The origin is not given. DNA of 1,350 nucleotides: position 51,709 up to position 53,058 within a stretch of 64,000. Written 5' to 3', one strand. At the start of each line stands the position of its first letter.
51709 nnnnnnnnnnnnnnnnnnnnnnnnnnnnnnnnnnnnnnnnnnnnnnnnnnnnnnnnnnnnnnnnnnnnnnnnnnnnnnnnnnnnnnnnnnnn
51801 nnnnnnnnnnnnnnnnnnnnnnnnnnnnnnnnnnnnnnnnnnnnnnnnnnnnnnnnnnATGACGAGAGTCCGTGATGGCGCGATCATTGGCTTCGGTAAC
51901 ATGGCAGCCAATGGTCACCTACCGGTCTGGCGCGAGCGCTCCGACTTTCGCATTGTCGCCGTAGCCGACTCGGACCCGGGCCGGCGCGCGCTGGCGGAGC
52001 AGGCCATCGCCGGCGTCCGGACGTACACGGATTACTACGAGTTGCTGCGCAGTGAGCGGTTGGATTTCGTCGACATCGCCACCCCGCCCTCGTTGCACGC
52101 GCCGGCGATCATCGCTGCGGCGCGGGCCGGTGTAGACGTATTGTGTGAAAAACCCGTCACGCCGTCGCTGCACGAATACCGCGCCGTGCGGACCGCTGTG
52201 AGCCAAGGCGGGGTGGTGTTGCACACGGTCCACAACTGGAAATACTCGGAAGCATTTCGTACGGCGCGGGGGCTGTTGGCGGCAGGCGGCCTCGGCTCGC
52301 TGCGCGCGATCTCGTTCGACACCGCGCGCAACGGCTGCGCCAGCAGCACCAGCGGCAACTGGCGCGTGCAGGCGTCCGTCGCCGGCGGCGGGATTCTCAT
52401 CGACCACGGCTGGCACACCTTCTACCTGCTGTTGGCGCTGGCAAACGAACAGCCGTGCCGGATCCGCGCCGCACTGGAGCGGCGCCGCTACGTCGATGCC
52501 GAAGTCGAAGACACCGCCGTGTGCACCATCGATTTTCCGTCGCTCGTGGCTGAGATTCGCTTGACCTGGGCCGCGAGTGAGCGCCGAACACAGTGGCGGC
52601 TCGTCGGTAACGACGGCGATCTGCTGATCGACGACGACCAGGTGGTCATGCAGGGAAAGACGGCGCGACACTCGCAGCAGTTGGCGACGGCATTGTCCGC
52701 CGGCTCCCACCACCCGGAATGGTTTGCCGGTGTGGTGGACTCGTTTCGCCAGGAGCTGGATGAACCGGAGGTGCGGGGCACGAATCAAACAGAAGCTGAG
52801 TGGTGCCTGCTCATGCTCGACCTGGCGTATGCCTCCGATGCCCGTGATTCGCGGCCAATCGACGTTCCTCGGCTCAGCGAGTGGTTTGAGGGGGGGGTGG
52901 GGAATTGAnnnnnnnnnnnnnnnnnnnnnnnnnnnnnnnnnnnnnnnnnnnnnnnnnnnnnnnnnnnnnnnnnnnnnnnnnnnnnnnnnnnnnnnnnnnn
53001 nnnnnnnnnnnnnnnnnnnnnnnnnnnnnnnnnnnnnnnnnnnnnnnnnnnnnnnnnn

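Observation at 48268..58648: Candidate undescribed head-group pathway: aminocyclitol-like phosphodiester module joined to HpnJ/K/L hopanoid-tailoring homologues, with no HpnI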

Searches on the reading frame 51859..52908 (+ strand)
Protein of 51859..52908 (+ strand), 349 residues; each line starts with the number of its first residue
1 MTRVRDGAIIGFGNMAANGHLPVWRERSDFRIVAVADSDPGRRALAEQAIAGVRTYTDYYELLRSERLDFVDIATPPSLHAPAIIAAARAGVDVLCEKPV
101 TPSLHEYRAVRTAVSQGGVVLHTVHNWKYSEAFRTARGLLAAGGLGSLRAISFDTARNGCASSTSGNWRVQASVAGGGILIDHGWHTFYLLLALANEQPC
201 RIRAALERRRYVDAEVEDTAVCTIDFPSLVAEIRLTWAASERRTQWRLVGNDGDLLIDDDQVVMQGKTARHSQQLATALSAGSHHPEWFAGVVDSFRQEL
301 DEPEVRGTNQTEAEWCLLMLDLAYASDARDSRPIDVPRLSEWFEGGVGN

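Call 3: search_protein_families(library=pfam, proteins=[window:51859-52908:+])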
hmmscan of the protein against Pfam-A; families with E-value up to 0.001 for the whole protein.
window:51859-52908:+ (349 aa): 3 families
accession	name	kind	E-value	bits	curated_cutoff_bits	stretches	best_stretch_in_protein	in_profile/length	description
PF01408.29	GFO_IDH_MocA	-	4.7e-22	79.4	24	1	8-123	4-118/120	Oxidoreductase family, NAD-binding Rossmann fold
PF22725.1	GFO_IDH_MocA_C3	-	9e-20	71.4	27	1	133-255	1-123/124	GFO/IDH/MocA C-terminal domain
PF02894.22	GFO_IDH_MocA_C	-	1.7e-12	48.1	22.9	1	138-302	2-178/218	Oxidoreductase family, C-terminal alpha/beta domain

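Call 4: search_protein_families(library=ncbifam, proteins=[window:51859-52908:+])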
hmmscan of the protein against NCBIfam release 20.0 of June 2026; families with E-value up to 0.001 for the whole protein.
window:51859-52908:+ (349 aa): 9 families
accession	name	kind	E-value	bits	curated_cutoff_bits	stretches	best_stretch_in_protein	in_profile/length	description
TIGR04380.1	myo_inos_iolG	equivalog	8.5e-21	74.2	355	1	8-227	5-220/330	inositol 2-dehydrogenase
NF041392.1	XylDh_Gfo6_Halo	equivalog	1.3e-19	70.2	350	1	8-258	20-276/350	D-xylose 1-dehydrogenase Gfo6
NF040723.1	UDP-GlcNAcDh_Arch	equivalog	3.5e-19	69.5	450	1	8-257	4-237/302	UDP-N-acetylglucosamine 3-dehydrogenase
NF052479.1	LevoglcsnDh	equivalog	1.9e-18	66.3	650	1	36-194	42-201/386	levoglucosan dehydrogenase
NF008607.0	PRK11579.1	subfamily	9.8e-17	61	330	1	8-227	8-219/346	oxidoreductase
NF007574.0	PRK10206.1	equivalog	5e-09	35.6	352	1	7-157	5-157/345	oxidoreductase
NF058561.1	BT_2158_fam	equivalog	2.2e-06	26.5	750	1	29-157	56-186/487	glycoside 3-dehydrogenase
NF058563.1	BT_2159_fam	equivalog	7.4e-06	25.2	650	1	8-151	4-146/350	disaccharide 3-dehydrogenase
NF052679.1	InsChiInosDhIolG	equivalog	7.3e-05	21.9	540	1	10-137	8-137/343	bifunctional inositol 2-dehydrogenase/D-chiro-inositol 1-dehydrogenase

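Call 28: search_solved_structures(query=window:51859-52908:+, max_evalue=1e-10)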
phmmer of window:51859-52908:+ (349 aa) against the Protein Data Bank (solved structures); distinct sequences matched with E-value up to 1e-10: 32.
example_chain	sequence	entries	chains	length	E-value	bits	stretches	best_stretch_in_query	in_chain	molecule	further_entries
5a02_A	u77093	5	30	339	9.5e-18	67.4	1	8-268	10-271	ALDOSE-ALDOSE OXIDOREDUCTASE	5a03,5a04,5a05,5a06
1evj_A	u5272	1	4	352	1.6e-17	66.7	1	8-258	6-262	GLUCOSE-FRUCTOSE OXIDOREDUCTASE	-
2glx_A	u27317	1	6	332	2.9e-17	65.8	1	50-256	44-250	1,5-anhydro-D-fructose reductase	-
6nor_A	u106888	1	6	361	5.6e-17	64.9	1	8-258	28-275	Putative NAD dependent dehydrogenase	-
1ofg_A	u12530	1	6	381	7.1e-17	64.6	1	8-257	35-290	GLUCOSE-FRUCTOSE OXIDOREDUCTASE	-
1ryd_A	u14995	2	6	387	7.4e-17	64.5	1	8-257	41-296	glucose-fructose oxidoreductase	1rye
3e18_A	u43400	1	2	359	8.2e-17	64.4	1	8-261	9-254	oxidoreductase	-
1h6a_A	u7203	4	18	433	9.8e-17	64.1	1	8-257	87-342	PRECURSOR FORM OF GLUCOSE-FRUCTOSE OXIDOREDUCTASE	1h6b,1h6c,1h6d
6a3f_A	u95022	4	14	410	7.8e-16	61.1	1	34-195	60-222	Putative dehydrogenase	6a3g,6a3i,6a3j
4h3v_A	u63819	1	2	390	2.2e-15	59.6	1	9-207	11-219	Oxidoreductase domain protein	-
3kux_A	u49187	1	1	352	3e-15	59.2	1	8-193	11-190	Putative oxidoreductase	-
9m37_A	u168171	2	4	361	3.2e-15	59.1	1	8-258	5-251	P581a DgpA2 and isoorientin complex structure | Gfo/Idh/MocA family protein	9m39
7d5m_A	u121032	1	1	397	1.2e-14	57.2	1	10-237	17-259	Oxidoreductase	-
7d5n_A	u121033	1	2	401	1.3e-14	57.2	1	10-237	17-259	Oxidoreductase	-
7xr9_A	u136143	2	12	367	3.6e-14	55.7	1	7-194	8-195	DgpA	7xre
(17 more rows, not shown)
